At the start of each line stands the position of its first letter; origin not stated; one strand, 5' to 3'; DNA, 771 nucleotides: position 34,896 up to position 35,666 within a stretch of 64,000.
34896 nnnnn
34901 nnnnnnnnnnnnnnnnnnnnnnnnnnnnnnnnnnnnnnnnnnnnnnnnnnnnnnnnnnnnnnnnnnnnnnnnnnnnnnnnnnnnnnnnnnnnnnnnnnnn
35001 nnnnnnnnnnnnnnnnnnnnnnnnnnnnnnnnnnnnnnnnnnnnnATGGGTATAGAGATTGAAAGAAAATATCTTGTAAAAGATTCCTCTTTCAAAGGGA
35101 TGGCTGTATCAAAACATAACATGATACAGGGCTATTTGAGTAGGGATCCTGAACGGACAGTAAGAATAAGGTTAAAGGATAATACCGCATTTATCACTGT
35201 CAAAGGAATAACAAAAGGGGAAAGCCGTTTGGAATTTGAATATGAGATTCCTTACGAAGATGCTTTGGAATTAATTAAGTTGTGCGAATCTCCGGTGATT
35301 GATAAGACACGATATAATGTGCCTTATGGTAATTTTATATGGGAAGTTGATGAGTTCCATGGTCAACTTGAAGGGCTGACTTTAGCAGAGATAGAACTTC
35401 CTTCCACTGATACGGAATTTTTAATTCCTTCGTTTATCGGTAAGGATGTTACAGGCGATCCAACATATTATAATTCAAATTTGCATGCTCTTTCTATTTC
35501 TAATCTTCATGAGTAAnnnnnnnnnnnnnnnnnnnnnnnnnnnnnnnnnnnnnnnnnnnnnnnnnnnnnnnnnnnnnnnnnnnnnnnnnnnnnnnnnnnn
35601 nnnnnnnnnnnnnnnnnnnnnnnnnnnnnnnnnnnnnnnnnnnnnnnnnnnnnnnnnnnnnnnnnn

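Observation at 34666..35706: Inverted element pair with a 43-bp perfect inner repeat brackets a DUF4250-CYTH cassette (candidate inverton or mini composite transposon)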

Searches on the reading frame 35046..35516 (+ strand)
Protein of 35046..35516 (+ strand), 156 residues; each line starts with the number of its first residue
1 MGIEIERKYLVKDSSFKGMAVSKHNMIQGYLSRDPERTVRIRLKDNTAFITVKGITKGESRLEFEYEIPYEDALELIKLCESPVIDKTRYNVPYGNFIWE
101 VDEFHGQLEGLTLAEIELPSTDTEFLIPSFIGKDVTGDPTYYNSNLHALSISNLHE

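Call 12: find_encoding_contigs(protein=window:35046-35516:+, flank=6000, max_places=10)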
Protein window:35046-35516:+ (156 aa): 1 contig read that carries it; 1 place shown.
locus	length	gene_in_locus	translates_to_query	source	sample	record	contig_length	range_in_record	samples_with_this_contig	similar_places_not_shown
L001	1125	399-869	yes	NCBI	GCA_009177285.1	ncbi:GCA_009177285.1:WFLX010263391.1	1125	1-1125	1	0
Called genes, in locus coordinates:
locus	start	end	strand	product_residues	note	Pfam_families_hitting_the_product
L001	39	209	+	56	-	-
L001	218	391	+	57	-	PF14056:DUF4250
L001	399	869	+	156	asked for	PF01928:CYTH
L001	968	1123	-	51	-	?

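Call 15: search_protein_families(library=pfam, proteins=[window:35046-35516:+])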
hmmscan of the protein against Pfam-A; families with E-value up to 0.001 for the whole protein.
window:35046-35516:+ (156 aa): 1 family
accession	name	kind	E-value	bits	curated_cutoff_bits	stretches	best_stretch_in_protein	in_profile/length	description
PF01928.26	CYTH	-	1.3e-11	45.1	23.2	1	3-124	2-151/179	CYTH domain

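Call 21: find_homologous_proteins(query=window:35046-35516:+, max_evalue=1e-10)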
Query window:35046-35516:+ (156 aa): 5092 proteins with E <= 1e-10 among 5107 candidates; the best 120 are listed.
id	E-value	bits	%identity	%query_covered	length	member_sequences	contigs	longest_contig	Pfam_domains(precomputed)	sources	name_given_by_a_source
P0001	7.3e-99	346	100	100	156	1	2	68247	PF01928.27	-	-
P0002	3.7e-74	266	78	96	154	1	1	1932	PF01928.27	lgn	-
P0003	3.6e-66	240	71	96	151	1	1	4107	PF01928.27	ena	-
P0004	7.3e-58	213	64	94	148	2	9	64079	PF01928.27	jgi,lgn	jgi:adenylate cyclase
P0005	1.2e-57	212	63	94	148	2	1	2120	PF01928.27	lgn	-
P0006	1.2e-57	212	63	96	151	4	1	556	PF01928.27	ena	-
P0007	2.1e-56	208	60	94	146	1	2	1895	PF01928.27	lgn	-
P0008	1.3e-55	206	63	94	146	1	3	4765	PF01928.27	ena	-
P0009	1.5e-55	205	60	94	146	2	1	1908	PF01928.27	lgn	-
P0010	3.0e-55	204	62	94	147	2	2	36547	PF01928.27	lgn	-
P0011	5.8e-55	203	61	94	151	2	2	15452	PF01928.27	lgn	-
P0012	8.6e-55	203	63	94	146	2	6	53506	PF01928.27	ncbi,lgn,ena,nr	ncbi:MAG: CYTH domain-containing protein [Muribaculaceae bacterium]|nr:CYTH domain-containing protei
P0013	8.6e-55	203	63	94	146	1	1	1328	PF01928.27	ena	-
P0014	1.4e-54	202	63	94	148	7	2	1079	PF01928.27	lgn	-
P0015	1.6e-54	202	63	94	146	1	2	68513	PF01928.27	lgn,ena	-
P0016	1.7e-54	202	64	94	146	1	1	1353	PF01928.27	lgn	-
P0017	2.0e-54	202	64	95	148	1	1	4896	PF01928.27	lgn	-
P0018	2.2e-54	202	62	94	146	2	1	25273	PF01928.27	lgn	-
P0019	2.2e-54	201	60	94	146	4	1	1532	PF01928.27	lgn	-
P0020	2.3e-54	201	62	94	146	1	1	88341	PF01928.27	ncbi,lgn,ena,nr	ncbi:MAG: CYTH domain-containing protein [Bacteroides sp.]|nr:CYTH domain-containing protein [Bacter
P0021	3.3e-54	201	62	94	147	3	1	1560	PF01928.27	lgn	-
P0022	3.6e-54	201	63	94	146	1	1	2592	PF01928.27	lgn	-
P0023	3.7e-54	201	62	94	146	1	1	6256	PF01928.27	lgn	-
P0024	4.0e-54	201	64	94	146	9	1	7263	PF01928.27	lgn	-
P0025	5.9e-54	200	62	94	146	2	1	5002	PF01928.27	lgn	-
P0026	1.3e-53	199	62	94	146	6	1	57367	PF01928.27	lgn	-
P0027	1.3e-53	199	61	94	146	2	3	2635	PF01928.27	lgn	-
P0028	1.6e-53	199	62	94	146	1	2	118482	PF01928.27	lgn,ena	-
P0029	1.7e-53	199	60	96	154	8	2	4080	PF01928.27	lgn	-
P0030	2.1e-53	198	63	94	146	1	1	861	PF01928.27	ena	-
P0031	2.6e-53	198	60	94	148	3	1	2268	PF01928.27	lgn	-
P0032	3.1e-53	198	62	94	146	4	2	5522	PF01928.27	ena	-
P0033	3.8e-53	197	61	94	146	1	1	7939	PF01928.27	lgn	-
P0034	4.2e-53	197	62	94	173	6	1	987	PF01928.27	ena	-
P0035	4.7e-53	197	60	98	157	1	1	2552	PF01928.27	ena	-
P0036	4.8e-53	197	58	96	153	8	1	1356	PF01928.27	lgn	-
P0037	6.0e-53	197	61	94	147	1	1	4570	PF01928.27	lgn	-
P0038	6.5e-53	197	60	98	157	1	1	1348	PF01928.27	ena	-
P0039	1.0e-52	196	61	94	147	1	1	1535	PF01928.27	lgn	-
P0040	1.3e-52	196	59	96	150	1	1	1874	PF01928.27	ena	-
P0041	1.3e-52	196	64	94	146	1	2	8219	PF01928.27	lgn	-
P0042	1.4e-52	196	58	94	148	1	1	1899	PF01928.27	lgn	-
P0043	1.4e-52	196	62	94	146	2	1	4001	PF01928.27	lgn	-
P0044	1.4e-52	196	59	97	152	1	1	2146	PF01928.27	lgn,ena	-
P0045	2.0e-52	195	60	94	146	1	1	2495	PF01928.27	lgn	-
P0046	2.3e-52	195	60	94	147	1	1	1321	PF01928.27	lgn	-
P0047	2.5e-52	195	60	94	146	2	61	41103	PF01928.27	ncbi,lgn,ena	-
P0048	2.7e-52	195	60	94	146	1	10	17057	PF01928.27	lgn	-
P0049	2.8e-52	195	58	95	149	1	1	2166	PF01928.27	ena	-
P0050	3.4e-52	194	60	96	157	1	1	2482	PF01928.27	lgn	-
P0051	3.8e-52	194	60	94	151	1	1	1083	PF01928.27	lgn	-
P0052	4.1e-52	194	59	96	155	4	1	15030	PF01928.27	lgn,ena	-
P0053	4.1e-52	194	60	94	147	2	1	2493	PF01928.27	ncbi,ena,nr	ncbi:MAG: CYTH domain-containing protein [Muribaculaceae bacterium]|nr:CYTH domain-containing protei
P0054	4.1e-52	194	59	94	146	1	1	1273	PF01928.27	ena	-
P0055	4.5e-52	194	61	96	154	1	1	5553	PF01928.27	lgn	-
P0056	5.7e-52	194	61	94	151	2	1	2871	PF01928.27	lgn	-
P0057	6.0e-52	194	59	95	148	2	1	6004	PF01928.27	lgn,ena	-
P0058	6.1e-52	194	60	94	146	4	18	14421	PF01928.27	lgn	-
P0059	7.3e-52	193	61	94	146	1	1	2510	PF01928.27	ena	-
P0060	8.1e-52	193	60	94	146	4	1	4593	PF01928.27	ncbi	-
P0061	9.2e-52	193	63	92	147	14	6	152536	PF01928.27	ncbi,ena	-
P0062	9.3e-52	193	60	94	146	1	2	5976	PF01928.27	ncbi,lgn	-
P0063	9.7e-52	193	59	95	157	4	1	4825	PF01928.27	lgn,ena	-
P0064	1.0e-51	193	60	96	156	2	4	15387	PF01928.27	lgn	-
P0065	1.0e-51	193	59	94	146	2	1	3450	PF01928.27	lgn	-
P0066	1.1e-51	193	61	94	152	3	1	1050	PF01928.27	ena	-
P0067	1.1e-51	193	58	94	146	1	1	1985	PF01928.27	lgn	-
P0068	1.1e-51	193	58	94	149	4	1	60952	PF01928.27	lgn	-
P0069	1.1e-51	193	60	94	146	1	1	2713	PF01928.27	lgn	-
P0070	1.3e-51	193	58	94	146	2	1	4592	PF01928.27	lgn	-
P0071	1.4e-51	192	59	94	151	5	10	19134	PF01928.27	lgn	-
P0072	1.5e-51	192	58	94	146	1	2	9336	PF01928.27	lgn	-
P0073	1.7e-51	192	60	96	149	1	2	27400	PF01928.27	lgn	-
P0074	1.9e-51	192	61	96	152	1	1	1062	PF01928.27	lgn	-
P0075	2.0e-51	192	60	94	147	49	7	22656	PF01928.27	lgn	-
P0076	2.1e-51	192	60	94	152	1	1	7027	PF01928.27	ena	-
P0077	2.3e-51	192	60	96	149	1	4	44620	PF01928.27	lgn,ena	-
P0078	2.3e-51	192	60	96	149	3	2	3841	PF01928.27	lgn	-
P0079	2.4e-51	192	60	94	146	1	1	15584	PF01928.27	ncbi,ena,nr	ncbi:MAG: CYTH domain-containing protein [Muribaculaceae bacterium]|nr:CYTH domain-containing protei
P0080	2.6e-51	192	60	94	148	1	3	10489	PF01928.27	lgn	-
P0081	2.9e-51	191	60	94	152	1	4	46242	PF01928.27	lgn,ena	-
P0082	3.7e-51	191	58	97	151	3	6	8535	PF01928.27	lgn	-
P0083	3.7e-51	191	58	94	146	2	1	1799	PF01928.27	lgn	-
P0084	3.8e-51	191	61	94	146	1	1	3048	PF01928.27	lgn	-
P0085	3.9e-51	191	60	94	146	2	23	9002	PF01928.27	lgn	-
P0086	4.0e-51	191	58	94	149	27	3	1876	PF01928.27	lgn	-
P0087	4.1e-51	191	61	94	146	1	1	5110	PF01928.27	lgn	-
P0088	4.1e-51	191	59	96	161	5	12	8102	PF01928.27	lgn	-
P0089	4.3e-51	191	59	94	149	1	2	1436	PF01928.27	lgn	-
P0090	4.3e-51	191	61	94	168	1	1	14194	PF01928.27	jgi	-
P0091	4.4e-51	191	58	94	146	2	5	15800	PF01928.27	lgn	-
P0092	4.5e-51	191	60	94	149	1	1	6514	PF01928.27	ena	-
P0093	4.7e-51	191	57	96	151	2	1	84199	PF01928.27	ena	-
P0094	4.7e-51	191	59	96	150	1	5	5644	PF01928.27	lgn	-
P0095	5.5e-51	190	61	94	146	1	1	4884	PF01928.27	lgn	-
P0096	5.7e-51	190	60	94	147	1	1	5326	PF01928.27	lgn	-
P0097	5.7e-51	190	58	94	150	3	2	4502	PF01928.27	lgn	-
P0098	6.0e-51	190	58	95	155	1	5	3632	PF01928.27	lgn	-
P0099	6.1e-51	190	58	94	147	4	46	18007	PF01928.27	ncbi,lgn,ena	-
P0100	6.5e-51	190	61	94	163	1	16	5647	PF01928.27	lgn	-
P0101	6.5e-51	190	62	94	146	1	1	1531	PF01928.27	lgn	-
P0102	7.0e-51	190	60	94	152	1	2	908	PF01928.27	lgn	-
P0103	7.4e-51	190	61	94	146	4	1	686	PF01928.27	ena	-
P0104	7.8e-51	190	60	94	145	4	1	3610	PF01928.27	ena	-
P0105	7.8e-51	190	62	94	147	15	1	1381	PF01928.27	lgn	-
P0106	9.0e-51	190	63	92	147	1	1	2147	PF01928.27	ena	-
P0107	9.7e-51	190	57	94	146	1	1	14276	PF01928.27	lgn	-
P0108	1.0e-50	190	59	94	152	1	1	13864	PF01928.27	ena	-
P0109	1.0e-50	190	60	94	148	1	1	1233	PF01928.27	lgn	-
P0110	1.0e-50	190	60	94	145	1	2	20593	PF01928.27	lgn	-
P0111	1.1e-50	190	59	94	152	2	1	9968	PF01928.27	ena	-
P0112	1.1e-50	190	60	94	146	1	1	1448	PF01928.27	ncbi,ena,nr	ncbi:MAG: CYTH domain-containing protein [Muribaculaceae bacterium]|nr:CYTH domain-containing protei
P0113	1.1e-50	190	60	94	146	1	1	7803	PF01928.27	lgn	-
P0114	1.1e-50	190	60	94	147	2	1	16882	PF01928.27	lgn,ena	-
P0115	1.2e-50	189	62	94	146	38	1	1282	PF01928.27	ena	-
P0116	1.2e-50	189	59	96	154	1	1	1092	PF01928.27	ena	-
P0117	1.2e-50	189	61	94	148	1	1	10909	PF01928.27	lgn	-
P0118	1.2e-50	189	58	94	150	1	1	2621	PF01928.27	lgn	-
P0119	1.4e-50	189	58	94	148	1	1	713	PF01928.27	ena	-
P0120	1.4e-50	189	60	94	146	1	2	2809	PF01928.27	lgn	-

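Call 22: find_encoding_contigs(protein=P0002, flank=6000, max_places=3)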
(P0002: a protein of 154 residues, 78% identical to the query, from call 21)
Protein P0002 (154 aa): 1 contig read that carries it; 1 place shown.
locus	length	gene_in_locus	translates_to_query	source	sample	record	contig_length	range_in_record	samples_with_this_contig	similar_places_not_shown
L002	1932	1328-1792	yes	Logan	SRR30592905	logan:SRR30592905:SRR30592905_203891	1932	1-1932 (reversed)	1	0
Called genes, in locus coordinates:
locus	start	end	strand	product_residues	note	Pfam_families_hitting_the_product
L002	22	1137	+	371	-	PF01041:DegT_DnrJ_EryC1, PF00155:Aminotran_1_2 (faint)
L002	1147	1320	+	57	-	PF14056:DUF4250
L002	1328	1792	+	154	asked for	PF01928:CYTH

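Call 23: find_encoding_contigs(protein=P0003, flank=6000, max_places=3)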
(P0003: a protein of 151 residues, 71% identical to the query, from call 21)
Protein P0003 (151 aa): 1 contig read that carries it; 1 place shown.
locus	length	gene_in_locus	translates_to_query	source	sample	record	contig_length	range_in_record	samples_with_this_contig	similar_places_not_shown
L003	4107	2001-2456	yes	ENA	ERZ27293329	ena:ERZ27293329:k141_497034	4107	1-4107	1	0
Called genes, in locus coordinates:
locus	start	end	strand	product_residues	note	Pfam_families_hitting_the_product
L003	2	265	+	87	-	?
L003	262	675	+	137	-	PF05523:FdtA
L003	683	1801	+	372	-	PF01041:DegT_DnrJ_EryC1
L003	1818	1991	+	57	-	PF14056:DUF4250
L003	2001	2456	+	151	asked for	PF01928:CYTH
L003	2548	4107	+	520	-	?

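Call 24: find_encoding_contigs(protein=P0004, flank=6000, max_places=4)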
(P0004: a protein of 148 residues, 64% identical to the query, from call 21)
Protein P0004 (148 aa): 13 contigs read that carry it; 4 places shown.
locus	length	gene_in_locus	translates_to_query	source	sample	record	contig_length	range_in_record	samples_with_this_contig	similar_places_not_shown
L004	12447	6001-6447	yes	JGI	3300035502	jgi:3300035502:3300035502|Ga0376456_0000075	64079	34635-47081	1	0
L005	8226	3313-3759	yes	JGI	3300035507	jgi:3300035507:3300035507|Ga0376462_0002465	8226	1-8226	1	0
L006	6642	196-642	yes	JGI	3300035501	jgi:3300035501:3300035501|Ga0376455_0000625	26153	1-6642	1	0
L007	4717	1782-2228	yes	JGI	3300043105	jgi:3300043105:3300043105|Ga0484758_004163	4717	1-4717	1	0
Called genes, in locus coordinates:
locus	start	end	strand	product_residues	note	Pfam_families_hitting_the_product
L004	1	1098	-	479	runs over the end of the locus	PF12984:DUF3868, PF00691:OmpA (weak)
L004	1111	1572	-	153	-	PF12099:DUF3575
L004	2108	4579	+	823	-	PF00041:fn3 (faint), PF16656:Pur_ac_phosph_N (faint)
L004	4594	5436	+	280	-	-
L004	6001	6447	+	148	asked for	PF01928:CYTH (weak)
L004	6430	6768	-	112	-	PF00376:MerR, PF13411:MerR_1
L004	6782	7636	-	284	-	PF01551:Peptidase_M23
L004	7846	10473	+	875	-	PF01411:tRNA-synt_2c, PF07973:tRNA_SAD, PF02272:DHHA1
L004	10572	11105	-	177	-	PF05708:Peptidase_C92 (faint), PF00877:NLPC_P60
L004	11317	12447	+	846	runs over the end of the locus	PF00521:DNA_topoisoIV, PF03989:DNA_gyraseA_C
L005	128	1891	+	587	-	PF00041:fn3 (faint)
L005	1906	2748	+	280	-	-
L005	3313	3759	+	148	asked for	PF01928:CYTH (weak)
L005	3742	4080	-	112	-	PF00376:MerR, PF13411:MerR_1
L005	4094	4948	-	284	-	PF01551:Peptidase_M23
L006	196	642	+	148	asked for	PF01928:CYTH (weak)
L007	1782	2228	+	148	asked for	PF01928:CYTH (weak)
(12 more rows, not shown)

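Call 67: find_encoding_contigs(protein=P0012, flank=5000, max_places=2)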
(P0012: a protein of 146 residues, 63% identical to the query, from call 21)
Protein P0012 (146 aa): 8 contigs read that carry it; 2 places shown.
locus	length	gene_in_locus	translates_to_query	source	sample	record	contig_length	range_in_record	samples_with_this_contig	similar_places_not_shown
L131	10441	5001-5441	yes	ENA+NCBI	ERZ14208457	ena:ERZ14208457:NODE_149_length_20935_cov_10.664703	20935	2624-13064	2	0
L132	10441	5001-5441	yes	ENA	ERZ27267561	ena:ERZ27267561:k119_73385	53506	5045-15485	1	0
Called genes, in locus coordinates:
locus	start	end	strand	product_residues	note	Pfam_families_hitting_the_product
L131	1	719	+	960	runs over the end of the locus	PF00251:Glyco_hydro_32N (weak), PF22847:Glyco_hydro_43_rel, PF04616:Glyco_hydro_43, PF14508:GH97_N, PF10566:Glyco_hydro_97, PF14509:GH97_C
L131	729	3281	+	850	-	PF22847:Glyco_hydro_43_rel, PF02018:CBM_4_9 (weak), PF22848:ASD1_dom, PF06964:Alpha-L-AF_C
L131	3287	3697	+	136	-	PF05523:FdtA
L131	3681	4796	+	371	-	PF01041:DegT_DnrJ_EryC1, PF00266:Aminotran_5 (weak), PF00155:Aminotran_1_2 (weak)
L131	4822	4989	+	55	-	PF14056:DUF4250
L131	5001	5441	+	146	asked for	PF01928:CYTH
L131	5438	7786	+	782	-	PF18939:DUF5686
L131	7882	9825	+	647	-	PF01476:LysM (weak), PF23473:LysM3_LYK4_5 (faint), PF01476:LysM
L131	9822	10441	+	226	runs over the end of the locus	PF13568:OMP_b-brl_2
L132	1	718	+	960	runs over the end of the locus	PF00251:Glyco_hydro_32N (weak), PF22847:Glyco_hydro_43_rel, PF04616:Glyco_hydro_43, PF14508:GH97_N, PF10566:Glyco_hydro_97, PF14509:GH97_C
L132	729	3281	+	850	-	PF22847:Glyco_hydro_43_rel, PF02018:CBM_4_9 (weak), PF22848:ASD1_dom, PF06964:Alpha-L-AF_C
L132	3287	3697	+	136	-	PF05523:FdtA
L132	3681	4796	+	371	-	PF01041:DegT_DnrJ_EryC1, PF00155:Aminotran_1_2 (weak)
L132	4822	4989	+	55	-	PF14056:DUF4250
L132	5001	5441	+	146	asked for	PF01928:CYTH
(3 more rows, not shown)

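Call 68: find_encoding_contigs(protein=P0020, flank=5000, max_places=2)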
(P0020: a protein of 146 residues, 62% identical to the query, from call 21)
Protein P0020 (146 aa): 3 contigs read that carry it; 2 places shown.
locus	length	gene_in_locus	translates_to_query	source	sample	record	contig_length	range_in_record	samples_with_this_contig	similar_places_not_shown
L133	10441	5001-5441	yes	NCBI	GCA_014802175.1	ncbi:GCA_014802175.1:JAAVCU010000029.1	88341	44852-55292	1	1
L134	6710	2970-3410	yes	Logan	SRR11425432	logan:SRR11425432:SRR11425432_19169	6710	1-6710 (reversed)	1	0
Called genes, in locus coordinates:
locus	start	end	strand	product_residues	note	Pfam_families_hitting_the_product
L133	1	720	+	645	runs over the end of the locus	PF14508:GH97_N, PF10566:Glyco_hydro_97, PF14509:GH97_C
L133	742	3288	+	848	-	PF22847:Glyco_hydro_43_rel, PF02018:CBM_4_9 (weak), PF22848:ASD1_dom, PF06964:Alpha-L-AF_C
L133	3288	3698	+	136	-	PF05523:FdtA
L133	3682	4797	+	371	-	PF01041:DegT_DnrJ_EryC1, PF00266:Aminotran_5 (weak), PF00155:Aminotran_1_2 (weak)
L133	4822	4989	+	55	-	PF14056:DUF4250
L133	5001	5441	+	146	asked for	PF01928:CYTH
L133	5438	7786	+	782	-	PF18939:DUF5686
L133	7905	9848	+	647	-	PF01476:LysM, PF23473:LysM3_LYK4_5 (faint), PF23577:LysM_RLK (faint), PF01476:LysM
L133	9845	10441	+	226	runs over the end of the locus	PF13568:OMP_b-brl_2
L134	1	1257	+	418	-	?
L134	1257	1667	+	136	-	PF05523:FdtA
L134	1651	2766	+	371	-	PF01041:DegT_DnrJ_EryC1, PF00266:Aminotran_5 (weak), PF00155:Aminotran_1_2 (weak)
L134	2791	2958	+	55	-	PF14056:DUF4250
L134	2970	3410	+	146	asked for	PF01928:CYTH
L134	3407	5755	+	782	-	PF18939:DUF5686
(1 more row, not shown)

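Call 69: find_encoding_contigs(protein=P0010, flank=5000, max_places=2)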
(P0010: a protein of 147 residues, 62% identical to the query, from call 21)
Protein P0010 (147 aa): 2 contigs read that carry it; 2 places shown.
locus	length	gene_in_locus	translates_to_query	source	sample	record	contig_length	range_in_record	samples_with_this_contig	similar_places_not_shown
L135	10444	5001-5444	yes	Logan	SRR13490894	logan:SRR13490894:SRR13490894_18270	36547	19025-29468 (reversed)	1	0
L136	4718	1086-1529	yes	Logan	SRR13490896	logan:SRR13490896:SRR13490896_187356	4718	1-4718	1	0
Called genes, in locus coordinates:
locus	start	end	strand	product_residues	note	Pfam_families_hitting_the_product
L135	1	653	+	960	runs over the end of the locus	PF00251:Glyco_hydro_32N (weak), PF22847:Glyco_hydro_43_rel, PF14508:GH97_N, PF10566:Glyco_hydro_97, PF14509:GH97_C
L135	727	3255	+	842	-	PF22847:Glyco_hydro_43_rel, PF22848:ASD1_dom, PF06964:Alpha-L-AF_C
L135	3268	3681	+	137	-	PF05523:FdtA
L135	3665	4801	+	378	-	PF01041:DegT_DnrJ_EryC1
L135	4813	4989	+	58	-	PF14056:DUF4250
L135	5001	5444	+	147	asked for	PF01928:CYTH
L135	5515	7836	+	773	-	PF18939:DUF5686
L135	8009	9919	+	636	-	PF01476:LysM, PF23457:LysM2_NFP (faint), PF23472:LysM2_CERK1_LYK3_4_5 (faint), PF23473:LysM3_LYK4_5 (faint), PF23577:LysM_RLK (faint), PF01476:LysM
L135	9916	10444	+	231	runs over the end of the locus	PF13505:OMP_b-brl (faint), PF13568:OMP_b-brl_2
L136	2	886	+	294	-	?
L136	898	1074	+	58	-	PF14056:DUF4250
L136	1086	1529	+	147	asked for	PF01928:CYTH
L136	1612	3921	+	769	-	PF18939:DUF5686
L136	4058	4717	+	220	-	?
